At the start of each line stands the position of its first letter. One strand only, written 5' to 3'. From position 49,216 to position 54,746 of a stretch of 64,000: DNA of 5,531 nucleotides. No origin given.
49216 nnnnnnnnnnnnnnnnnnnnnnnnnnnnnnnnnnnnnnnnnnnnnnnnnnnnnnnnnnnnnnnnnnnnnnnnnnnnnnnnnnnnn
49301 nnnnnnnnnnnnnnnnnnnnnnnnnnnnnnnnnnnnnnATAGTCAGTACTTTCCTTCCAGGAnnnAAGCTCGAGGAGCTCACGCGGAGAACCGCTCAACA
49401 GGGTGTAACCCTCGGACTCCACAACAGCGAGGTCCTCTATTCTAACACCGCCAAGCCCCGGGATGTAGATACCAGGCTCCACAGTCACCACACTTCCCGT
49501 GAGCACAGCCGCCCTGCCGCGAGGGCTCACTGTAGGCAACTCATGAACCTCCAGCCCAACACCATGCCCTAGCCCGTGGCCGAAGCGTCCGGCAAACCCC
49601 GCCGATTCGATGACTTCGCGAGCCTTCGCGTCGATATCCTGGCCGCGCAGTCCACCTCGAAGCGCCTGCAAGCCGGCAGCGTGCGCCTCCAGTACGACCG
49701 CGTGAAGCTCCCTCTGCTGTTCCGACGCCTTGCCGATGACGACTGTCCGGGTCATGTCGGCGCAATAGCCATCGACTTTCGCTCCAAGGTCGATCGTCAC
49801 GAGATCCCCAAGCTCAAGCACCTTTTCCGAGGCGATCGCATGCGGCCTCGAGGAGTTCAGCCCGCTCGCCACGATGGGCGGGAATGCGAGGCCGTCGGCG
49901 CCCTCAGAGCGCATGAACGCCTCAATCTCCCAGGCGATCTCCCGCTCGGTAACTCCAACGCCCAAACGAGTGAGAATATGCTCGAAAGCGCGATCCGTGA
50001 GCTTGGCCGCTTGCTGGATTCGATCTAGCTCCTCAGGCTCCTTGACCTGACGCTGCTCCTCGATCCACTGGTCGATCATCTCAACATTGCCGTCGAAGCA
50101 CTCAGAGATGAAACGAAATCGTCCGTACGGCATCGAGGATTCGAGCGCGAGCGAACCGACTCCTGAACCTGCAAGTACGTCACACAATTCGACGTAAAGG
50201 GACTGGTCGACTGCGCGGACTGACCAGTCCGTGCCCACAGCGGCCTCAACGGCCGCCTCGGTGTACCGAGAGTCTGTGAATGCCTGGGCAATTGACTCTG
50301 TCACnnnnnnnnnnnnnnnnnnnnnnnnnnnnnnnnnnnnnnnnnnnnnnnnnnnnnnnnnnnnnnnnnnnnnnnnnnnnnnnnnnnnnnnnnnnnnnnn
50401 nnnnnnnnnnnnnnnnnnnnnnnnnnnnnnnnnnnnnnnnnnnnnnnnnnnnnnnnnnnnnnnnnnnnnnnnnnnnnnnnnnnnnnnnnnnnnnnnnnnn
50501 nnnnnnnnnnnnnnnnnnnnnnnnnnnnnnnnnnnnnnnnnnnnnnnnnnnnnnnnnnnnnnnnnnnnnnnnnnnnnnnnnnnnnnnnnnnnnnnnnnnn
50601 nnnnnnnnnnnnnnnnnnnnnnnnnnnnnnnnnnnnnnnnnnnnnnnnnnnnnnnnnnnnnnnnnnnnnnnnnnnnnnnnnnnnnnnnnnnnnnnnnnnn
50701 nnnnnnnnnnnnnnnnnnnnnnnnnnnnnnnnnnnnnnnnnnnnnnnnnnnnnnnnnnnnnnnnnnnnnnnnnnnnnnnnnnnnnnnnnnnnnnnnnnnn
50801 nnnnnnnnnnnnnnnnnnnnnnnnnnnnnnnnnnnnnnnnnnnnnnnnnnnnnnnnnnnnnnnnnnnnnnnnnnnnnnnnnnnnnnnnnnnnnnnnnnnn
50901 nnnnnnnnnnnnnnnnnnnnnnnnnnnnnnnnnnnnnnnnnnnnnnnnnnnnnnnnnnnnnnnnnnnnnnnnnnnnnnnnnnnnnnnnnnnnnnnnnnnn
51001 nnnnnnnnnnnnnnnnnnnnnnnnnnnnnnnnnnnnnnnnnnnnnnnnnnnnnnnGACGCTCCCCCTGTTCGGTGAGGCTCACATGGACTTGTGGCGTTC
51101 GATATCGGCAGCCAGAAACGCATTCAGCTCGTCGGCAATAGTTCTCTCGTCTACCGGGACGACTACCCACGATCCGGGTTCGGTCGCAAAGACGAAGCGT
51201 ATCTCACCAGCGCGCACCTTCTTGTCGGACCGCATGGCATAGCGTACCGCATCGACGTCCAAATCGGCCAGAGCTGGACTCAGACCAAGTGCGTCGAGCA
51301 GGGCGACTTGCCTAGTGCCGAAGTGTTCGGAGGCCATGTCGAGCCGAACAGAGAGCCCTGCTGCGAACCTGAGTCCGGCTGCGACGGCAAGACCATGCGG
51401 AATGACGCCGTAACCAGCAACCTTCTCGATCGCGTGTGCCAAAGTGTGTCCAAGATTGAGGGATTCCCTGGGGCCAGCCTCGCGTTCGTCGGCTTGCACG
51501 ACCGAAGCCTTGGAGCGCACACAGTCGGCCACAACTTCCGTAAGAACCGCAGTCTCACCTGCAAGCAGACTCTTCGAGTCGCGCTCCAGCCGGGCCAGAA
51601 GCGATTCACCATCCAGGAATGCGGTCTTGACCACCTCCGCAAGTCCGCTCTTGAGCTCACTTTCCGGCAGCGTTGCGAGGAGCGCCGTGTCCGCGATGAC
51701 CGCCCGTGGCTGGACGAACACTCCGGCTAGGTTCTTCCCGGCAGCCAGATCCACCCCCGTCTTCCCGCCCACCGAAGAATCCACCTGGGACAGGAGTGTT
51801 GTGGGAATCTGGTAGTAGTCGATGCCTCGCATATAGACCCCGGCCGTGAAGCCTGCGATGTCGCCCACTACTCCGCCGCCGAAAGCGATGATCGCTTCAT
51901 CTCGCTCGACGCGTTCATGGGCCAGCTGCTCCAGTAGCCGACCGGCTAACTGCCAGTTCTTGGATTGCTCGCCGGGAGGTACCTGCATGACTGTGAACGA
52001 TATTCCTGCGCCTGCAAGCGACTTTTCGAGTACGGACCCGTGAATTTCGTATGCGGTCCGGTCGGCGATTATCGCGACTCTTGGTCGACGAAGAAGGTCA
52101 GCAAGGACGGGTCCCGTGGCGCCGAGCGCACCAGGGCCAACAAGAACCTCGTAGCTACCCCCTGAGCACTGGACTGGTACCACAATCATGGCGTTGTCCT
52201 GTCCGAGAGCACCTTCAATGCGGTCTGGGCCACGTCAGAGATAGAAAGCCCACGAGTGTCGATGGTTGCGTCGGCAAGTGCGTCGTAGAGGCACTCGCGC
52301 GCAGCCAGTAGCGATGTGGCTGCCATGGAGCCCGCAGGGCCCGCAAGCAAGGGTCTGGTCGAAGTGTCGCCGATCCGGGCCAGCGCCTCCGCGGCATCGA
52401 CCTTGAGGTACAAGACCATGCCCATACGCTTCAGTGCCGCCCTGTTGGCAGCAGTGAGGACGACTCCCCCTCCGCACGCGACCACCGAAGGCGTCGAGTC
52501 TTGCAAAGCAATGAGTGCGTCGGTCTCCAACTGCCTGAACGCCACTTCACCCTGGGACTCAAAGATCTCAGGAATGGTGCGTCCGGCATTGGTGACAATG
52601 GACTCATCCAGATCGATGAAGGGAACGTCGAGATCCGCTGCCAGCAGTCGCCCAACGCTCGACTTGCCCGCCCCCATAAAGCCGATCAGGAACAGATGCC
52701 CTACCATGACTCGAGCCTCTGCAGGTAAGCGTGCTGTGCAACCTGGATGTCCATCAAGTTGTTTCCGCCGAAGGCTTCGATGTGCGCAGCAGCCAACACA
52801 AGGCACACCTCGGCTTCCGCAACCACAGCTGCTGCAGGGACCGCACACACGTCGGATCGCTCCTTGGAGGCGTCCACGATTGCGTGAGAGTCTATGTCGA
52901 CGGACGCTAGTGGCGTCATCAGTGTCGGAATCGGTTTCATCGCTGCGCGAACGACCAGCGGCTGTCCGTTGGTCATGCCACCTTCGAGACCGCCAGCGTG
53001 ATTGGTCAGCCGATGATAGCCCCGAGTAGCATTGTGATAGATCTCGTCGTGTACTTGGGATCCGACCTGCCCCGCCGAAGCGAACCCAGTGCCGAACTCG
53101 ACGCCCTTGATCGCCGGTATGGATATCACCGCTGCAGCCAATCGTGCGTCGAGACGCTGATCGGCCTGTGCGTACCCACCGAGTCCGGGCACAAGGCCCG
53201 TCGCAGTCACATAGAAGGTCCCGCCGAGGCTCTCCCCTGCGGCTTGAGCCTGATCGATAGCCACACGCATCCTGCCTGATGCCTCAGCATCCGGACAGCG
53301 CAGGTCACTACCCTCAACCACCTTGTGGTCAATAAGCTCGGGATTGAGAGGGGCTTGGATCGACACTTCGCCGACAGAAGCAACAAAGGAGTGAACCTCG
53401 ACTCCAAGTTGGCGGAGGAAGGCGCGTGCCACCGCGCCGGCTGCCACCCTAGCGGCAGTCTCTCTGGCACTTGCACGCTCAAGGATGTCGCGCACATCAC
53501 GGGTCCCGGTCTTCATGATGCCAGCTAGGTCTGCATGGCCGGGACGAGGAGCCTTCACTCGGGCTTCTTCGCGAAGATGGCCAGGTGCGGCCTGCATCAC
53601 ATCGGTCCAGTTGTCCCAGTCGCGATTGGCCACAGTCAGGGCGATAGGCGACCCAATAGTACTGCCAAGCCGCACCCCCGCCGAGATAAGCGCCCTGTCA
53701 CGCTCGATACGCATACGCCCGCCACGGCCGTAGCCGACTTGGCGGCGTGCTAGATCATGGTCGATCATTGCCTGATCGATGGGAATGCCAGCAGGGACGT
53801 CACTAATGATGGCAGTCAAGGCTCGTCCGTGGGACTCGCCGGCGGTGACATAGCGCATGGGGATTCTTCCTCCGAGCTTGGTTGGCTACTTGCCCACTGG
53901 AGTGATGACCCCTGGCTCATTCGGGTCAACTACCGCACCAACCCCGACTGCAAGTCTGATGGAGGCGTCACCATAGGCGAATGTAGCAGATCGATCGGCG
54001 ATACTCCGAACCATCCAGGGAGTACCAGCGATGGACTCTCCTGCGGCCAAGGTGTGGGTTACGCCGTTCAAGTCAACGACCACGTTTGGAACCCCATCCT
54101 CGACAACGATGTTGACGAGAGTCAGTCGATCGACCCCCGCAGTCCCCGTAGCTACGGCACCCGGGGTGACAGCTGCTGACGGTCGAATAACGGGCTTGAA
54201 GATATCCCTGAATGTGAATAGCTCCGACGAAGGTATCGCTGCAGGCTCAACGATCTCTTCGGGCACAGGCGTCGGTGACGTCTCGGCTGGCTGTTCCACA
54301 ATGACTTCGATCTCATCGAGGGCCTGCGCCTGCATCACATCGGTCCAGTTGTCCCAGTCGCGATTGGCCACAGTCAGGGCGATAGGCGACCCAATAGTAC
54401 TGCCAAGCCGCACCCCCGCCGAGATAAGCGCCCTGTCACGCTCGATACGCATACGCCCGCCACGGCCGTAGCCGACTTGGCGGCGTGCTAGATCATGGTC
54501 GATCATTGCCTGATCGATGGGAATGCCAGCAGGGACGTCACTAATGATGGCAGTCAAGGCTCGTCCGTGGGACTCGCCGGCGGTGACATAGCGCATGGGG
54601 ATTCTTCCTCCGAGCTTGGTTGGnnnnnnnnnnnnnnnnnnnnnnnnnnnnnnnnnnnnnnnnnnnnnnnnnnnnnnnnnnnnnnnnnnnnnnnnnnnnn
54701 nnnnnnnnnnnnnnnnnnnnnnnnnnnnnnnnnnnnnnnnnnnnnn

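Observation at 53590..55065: Perfect 738-bp tandem duplication across the pilus-cluster/aroC boundary creates an in-frame AroC::PilP-like chimera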

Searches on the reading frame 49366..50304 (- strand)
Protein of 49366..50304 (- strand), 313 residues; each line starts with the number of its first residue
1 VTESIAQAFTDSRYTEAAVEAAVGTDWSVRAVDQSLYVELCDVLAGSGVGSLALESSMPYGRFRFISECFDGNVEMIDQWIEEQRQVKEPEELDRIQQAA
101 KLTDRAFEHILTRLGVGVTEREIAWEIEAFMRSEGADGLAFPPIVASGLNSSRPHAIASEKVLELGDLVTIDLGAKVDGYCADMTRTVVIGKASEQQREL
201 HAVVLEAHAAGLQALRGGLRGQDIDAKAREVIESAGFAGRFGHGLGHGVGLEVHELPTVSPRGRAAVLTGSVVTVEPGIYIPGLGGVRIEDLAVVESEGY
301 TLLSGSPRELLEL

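Call 40: list_cluster_members(proteins=[window:38330-39160:-, window:49366-50304:-, window:52704-53858:-, window:62656-63006:-])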
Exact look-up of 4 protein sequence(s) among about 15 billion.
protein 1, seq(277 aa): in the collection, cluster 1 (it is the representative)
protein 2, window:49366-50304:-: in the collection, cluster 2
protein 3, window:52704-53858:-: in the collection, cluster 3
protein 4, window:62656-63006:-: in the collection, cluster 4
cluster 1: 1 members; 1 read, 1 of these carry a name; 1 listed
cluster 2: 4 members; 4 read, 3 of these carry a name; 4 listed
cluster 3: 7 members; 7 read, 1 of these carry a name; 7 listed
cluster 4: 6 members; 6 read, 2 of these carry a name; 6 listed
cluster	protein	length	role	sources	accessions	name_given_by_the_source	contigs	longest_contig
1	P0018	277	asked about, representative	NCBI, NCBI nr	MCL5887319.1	MAG: putative cytokinetic ring protein SteA [Actinobacteria bacterium] | putative cytokinetic ring protein SteA [Actinomycetota bacterium]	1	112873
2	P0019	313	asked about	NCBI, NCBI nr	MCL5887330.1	MAG: aminopeptidase P family protein [Actinobacteria bacterium] | aminopeptidase P family protein [Actinomycetota bacterium]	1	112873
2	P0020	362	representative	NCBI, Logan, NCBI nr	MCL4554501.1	MAG: aminopeptidase P family protein [Actinobacteria bacterium] | aminopeptidase P family protein [Actinomycetota bacterium]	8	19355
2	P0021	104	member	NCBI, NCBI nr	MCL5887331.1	MAG: aminopeptidase P family N-terminal domain-containing protein [Actinobacteria ... | aminopeptidase P family N-terminal domain-containing protein [Actinomycetota bacterium]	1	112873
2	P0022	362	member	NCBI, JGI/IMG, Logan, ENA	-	-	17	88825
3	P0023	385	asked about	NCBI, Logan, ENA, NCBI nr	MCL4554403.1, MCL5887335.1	MAG: chorismate synthase [Actinobacteria bacterium] | chorismate synthase [Actinomycetota bacterium]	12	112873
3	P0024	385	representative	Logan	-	-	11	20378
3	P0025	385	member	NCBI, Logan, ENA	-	-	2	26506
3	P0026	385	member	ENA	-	-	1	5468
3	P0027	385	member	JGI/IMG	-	-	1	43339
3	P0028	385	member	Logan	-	-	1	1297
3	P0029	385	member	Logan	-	-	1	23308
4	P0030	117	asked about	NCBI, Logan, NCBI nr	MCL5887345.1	MAG: prepilin-type N-terminal cleavage/methylation domain-containing protein ... | prepilin-type N-terminal cleavage/methylation domain-containing protein [Actinomycetota ...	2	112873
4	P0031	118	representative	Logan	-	-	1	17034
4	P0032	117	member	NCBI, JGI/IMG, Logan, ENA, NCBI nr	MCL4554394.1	MAG: prepilin-type N-terminal cleavage/methylation domain-containing protein ... | prepilin-type N-terminal cleavage/methylation domain-containing protein [Actinomycetota ...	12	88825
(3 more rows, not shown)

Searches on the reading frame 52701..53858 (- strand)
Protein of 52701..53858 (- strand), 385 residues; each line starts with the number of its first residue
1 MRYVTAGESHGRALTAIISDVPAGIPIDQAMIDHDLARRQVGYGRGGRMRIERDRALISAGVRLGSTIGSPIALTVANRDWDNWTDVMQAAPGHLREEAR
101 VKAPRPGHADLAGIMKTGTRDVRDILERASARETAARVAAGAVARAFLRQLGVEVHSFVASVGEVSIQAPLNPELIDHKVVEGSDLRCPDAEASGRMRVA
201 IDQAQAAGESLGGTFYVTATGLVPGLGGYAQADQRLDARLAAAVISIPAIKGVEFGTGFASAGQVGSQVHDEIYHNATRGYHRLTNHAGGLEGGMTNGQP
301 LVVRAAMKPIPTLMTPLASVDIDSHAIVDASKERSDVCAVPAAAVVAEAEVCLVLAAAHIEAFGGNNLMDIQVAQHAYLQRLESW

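Call 6: find_encoding_contigs(protein=window:52701-53858:-, flank=10000, max_places=10)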
Protein window:52701-53858:- (385 aa): 19 contigs read that carry it; 10 places shown.
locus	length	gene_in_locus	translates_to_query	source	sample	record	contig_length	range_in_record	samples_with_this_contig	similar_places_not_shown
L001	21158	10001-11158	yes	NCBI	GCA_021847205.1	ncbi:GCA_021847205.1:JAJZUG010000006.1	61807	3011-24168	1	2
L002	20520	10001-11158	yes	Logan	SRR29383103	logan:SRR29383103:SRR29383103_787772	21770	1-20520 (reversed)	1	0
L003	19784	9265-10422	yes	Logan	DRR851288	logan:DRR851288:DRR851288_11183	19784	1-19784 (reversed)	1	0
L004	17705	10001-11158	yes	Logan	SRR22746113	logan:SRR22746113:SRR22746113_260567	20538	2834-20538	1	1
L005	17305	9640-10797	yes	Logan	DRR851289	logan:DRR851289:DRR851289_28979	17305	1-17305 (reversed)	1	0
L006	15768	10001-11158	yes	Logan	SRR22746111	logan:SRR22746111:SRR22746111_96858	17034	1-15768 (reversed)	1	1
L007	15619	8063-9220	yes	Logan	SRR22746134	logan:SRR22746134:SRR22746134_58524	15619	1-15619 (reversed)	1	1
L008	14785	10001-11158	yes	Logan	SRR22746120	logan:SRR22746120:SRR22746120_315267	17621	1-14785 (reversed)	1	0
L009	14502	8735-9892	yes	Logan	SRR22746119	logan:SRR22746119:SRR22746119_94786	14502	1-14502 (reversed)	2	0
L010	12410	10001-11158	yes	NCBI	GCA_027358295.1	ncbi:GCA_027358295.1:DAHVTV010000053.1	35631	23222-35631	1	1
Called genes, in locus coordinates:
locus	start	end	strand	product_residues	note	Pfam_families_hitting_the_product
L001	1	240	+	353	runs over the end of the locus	PF00437:T2SSE, PF06414:Zeta_toxin (faint), PF13191:AAA_16 (weak), PF13401:AAA_22 (weak)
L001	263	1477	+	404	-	PF28597:T2SSF_N, PF00482:T2SSF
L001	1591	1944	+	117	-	PF07963:N_methyl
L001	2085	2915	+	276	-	PF06750:A24_N_bact, PF01478:Peptidase_A24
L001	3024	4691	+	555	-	PF07963:N_methyl (weak)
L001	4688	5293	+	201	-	PF07963:N_methyl (weak)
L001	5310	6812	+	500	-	-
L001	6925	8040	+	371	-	PF11104:PilM_2, PF14450:FtsA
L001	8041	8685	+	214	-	PF05137:PilN (weak)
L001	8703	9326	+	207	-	PF04350:PilO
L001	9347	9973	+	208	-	-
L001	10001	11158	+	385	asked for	PF01264:Chorismate_synt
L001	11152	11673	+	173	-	PF01202:SKI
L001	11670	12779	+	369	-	PF13685:Fe-ADH_2, PF01761:DHQ_synthase, PF24621:DHQS_C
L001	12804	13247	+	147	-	PF01220:DHquinase_II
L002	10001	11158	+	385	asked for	PF01264:Chorismate_synt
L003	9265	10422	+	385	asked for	PF01264:Chorismate_synt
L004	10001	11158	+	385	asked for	PF01264:Chorismate_synt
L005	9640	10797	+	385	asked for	PF01264:Chorismate_synt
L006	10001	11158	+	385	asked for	PF01264:Chorismate_synt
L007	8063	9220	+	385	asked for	PF01264:Chorismate_synt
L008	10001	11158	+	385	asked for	PF01264:Chorismate_synt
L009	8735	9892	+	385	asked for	PF01264:Chorismate_synt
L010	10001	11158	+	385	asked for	PF01264:Chorismate_synt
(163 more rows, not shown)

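Call 14: find_related_loci(query=window:52701-53858:-, collection=genome_contigs, flank=10000)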
Query window:52701-53858:- (385 aa) in genome_contigs; peptide patterns used: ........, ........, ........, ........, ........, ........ (x = any residue, [..] = any of these).
445 stretches matched a pattern; 54 encode a relative of the query (tblastn E <= 1e-3); 54 distinct loci.
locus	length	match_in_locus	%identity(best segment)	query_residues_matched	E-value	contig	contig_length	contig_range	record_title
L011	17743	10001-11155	92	1-385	0e+0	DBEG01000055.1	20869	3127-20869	MAG TPA_asm: Actinobacteria bacterium UBA912 UBA912_contig_1864, whole genome shotgun sequence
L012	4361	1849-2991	70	1-382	8e-165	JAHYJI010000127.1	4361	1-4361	MAG: Coriobacteriia bacterium isolate KA18 NODE_7461_length_4361_cov_8.279641, whole genome shotgun sequence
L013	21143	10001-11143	68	1-382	9e-158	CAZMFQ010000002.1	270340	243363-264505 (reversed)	MAG TPA_asm: uncultured Eubacteriales bacterium isolate binchicken_co269_74 genome assembly, contig: NODE_28_length_2703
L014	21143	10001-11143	69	1-382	2e-157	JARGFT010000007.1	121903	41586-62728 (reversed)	MAG: Anaerosomatales bacterium isolate C14-13 NODE_7_length_121903_cov_6.435744, whole genome shotgun sequence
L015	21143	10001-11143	69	1-382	7e-156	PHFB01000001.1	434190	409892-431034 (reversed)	MAG: Actinobacteria bacterium HGW-Actinobacteria-1 bjp_ig2102_scaffold_10, whole genome shotgun sequence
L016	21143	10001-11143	68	1-382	6e-156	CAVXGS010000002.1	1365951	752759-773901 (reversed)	MAG: uncultured Coriobacteriales bacterium isolate MFD02979.bin.1.88 genome assembly, contig: contig_16443, whole genome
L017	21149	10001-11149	70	1-384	1e-155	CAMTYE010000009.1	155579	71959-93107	MAG: uncultured actinobacterium isolate G04_MAG_00041 genome assembly, contig: G04_MAG_00041_000000000001, whole genome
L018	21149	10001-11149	68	1-385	2e-155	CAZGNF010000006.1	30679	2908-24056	MAG TPA_asm: uncultured Coriobacteriaceae bacterium isolate binchicken_co269_80 genome assembly, contig: NODE_1247_lengt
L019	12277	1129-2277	70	1-384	2e-155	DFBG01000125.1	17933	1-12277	MAG TPA_asm: Actinobacteria bacterium UBA3086 UBA3086_contig_2695, whole genome shotgun sequence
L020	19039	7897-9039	70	1-382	4e-155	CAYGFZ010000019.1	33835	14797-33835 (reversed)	MAG TPA_asm: uncultured Coriobacteriaceae bacterium isolate ERP113451_co2_321 genome assembly, contig: NODE_652_length_3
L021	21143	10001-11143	69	1-382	3e-154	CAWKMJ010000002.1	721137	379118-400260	MAG: uncultured Actinomycetes bacterium isolate MFD03804.bin.3.153 genome assembly, contig: contig_15182, whole genome s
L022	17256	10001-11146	68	1-383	6e-154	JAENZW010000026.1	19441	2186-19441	MAG: Actinomycetota bacterium isolate BM5_bin.17 BM5_bin17_NODE_618_length_19441_cov_26.217270, whole genome shotgun seq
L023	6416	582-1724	69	1-382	1e-153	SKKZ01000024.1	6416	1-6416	MAG: Coriobacteriia bacterium isolate CSSed162cmA_190 CSSed16-2cmA-56930, whole genome shotgun sequence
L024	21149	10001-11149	70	1-384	1e-151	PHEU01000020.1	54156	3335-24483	MAG: Actinobacteria bacterium HGW-Actinobacteria-6 08E140C01_scaffold_805, whole genome shotgun sequence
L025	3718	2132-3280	70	1-384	4e-156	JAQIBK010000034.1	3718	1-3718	MAG: Actinomycetota bacterium isolate GH1 k119_476439, whole genome shotgun sequence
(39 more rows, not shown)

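Call 25: search_protein_families(library=pfam, proteins=[window:52701-53858:-], max_evalue=1)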
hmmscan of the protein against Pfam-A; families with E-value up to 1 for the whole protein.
window:52701-53858:- (385 aa): 1 family
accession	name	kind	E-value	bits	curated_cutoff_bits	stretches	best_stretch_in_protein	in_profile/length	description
PF01264.26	Chorismate_synt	-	3.3e-112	374.9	27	1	1-358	1-325/327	Chorismate synthase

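Call 26: search_protein_families(library=ncbifam, proteins=[window:52701-53858:-], max_evalue=1)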
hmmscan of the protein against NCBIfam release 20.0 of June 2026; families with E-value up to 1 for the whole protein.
window:52701-53858:- (385 aa): 3 families
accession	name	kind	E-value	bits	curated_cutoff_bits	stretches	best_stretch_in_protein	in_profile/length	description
NF003793.1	PRK05382.1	equivalog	4e-122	407.3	321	1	2-360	1-343/344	chorismate synthase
NF009113.0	PRK12463.1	equivalog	9e-120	400.2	799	1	1-376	1-383/390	chorismate synthase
TIGR00033.1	aroC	equivalog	2.4e-113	378.7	212.2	1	1-364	1-349/351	chorismate synthase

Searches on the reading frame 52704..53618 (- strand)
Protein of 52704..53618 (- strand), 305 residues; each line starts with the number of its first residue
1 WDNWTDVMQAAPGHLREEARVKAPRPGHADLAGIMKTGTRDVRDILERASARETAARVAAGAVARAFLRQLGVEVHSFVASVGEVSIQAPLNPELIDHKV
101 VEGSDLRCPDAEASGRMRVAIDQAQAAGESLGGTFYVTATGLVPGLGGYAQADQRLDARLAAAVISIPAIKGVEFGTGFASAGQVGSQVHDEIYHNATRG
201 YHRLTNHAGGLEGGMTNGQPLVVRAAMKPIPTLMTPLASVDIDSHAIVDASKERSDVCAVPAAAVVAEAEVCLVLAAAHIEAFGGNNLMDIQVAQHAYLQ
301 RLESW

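Call 50: list_cluster_members(proteins=[window:52704-53618:-, window:55038-55250:-, window:54627-55064:-, window:54330-54596:-, window:37231-37890:-, window:39453-40802:-, window:38330-38671:-, window:38672-39160:-])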
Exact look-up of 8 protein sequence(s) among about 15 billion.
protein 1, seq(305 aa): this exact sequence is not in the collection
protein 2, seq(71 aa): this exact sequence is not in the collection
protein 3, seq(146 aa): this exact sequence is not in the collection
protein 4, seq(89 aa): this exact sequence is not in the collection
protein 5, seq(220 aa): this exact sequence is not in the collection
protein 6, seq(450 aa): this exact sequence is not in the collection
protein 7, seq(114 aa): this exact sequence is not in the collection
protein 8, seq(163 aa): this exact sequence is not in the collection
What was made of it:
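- None of 8 edge-truncated proteins predicted for such breaks is on record (call 50).
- Tried and rejected: None was found, which is only a weak negative (call 50).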

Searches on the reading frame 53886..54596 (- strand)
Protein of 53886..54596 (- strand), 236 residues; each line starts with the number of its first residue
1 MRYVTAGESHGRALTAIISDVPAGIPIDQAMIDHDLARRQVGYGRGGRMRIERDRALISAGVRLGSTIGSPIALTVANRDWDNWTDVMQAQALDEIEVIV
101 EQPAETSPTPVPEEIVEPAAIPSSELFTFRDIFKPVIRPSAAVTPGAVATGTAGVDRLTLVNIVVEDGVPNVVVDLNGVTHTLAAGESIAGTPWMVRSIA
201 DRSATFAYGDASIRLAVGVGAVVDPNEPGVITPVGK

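Call 7: find_encoding_contigs(protein=window:53886-54596:-, flank=10000, max_places=10)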
Protein window:53886-54596:- (236 aa): no gene with exactly this product is on record in the collection.

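Call 25: search_protein_families(library=pfam, proteins=[window:53886-54596:-], max_evalue=1)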
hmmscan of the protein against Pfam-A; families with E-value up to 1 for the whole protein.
window:53886-54596:- (236 aa): 1 family
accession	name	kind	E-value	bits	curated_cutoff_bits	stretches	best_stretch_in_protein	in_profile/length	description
PF01264.26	Chorismate_synt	-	2.6e-26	92.6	27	1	1-166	1-143/327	Chorismate synthase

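Call 26: search_protein_families(library=ncbifam, proteins=[window:53886-54596:-], max_evalue=1)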
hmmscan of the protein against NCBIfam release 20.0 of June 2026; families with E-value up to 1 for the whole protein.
window:53886-54596:- (236 aa): 4 families
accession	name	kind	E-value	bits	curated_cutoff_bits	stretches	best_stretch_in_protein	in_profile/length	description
NF009113.0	PRK12463.1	equivalog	3.4e-30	105.3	799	1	1-179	1-169/390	chorismate synthase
NF003793.1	PRK05382.1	equivalog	1.9e-29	102.6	321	1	2-167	1-144/344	chorismate synthase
TIGR00033.1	aroC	equivalog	3.4e-27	95.3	212.2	1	1-96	1-89/351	chorismate synthase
TIGR03021.1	pilP_fam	equivalog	0.014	16.4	34.65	1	141-206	51-118/119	type IV pilus biogenesis protein PilP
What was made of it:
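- Closest known: PilP. Different: Sequence similarity to TIGR03021 is below the cut-off (call 26).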

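Call 52: search_solved_structures(query=window:53886-54596:-, max_evalue=0.001, show_alignments=1)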
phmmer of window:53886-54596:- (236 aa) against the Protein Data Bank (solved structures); distinct sequences matched with E-value up to 0.001: 11.
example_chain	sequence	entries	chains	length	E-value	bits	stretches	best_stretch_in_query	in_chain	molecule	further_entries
1q1l_A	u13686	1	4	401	2.2e-32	115.8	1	1-92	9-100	Chorismate synthase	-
1qxo_A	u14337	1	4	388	7.2e-30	107.6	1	1-154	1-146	Chorismate synthase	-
4ecd_A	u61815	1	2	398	4.3e-28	101.7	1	1-153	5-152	Chorismate synthase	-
1ztb_A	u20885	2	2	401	1.2e-27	100.3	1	1-154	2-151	Chorismate synthase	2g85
2o11_A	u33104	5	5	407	1.3e-27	100.2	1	1-154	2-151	Chorismate synthase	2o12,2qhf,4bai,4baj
5z9a_A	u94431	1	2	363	8.4e-11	45.2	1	4-81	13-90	Chorismate synthase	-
1r52_A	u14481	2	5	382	9.7e-11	45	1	2-81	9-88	Chorismate synthase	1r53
4lj2_A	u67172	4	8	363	2.7e-10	43.5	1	2-81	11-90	Chorismate synthase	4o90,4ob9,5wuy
1sq1_A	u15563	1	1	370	1.3e-09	41.3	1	2-89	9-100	Chorismate synthase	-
7rca_A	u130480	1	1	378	3.2e-09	40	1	2-81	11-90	Chorismate synthase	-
1um0_A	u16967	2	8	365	5.8e-08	35.9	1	2-79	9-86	Chorismate synthase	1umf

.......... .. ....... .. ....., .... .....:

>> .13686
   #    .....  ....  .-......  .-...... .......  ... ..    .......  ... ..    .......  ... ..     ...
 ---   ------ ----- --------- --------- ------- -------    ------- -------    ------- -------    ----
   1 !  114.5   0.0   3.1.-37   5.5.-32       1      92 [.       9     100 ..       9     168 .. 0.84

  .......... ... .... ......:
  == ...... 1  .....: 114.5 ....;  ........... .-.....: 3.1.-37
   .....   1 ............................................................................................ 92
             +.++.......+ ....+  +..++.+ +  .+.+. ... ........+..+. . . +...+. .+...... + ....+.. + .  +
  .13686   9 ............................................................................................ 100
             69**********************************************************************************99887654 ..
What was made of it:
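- On Chorismate synthase (AroC; PF01264 / TIGR00033): the GenBank name of the junction ORF: It matches PDB chorismate synthases only over residues 1-92 (calls 26, 52).
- It holds only residues 1-92 of a roughly 400-residue enzyme fold (call 52). The AroC part is a quarter of a single-domain enzyme (call 52).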
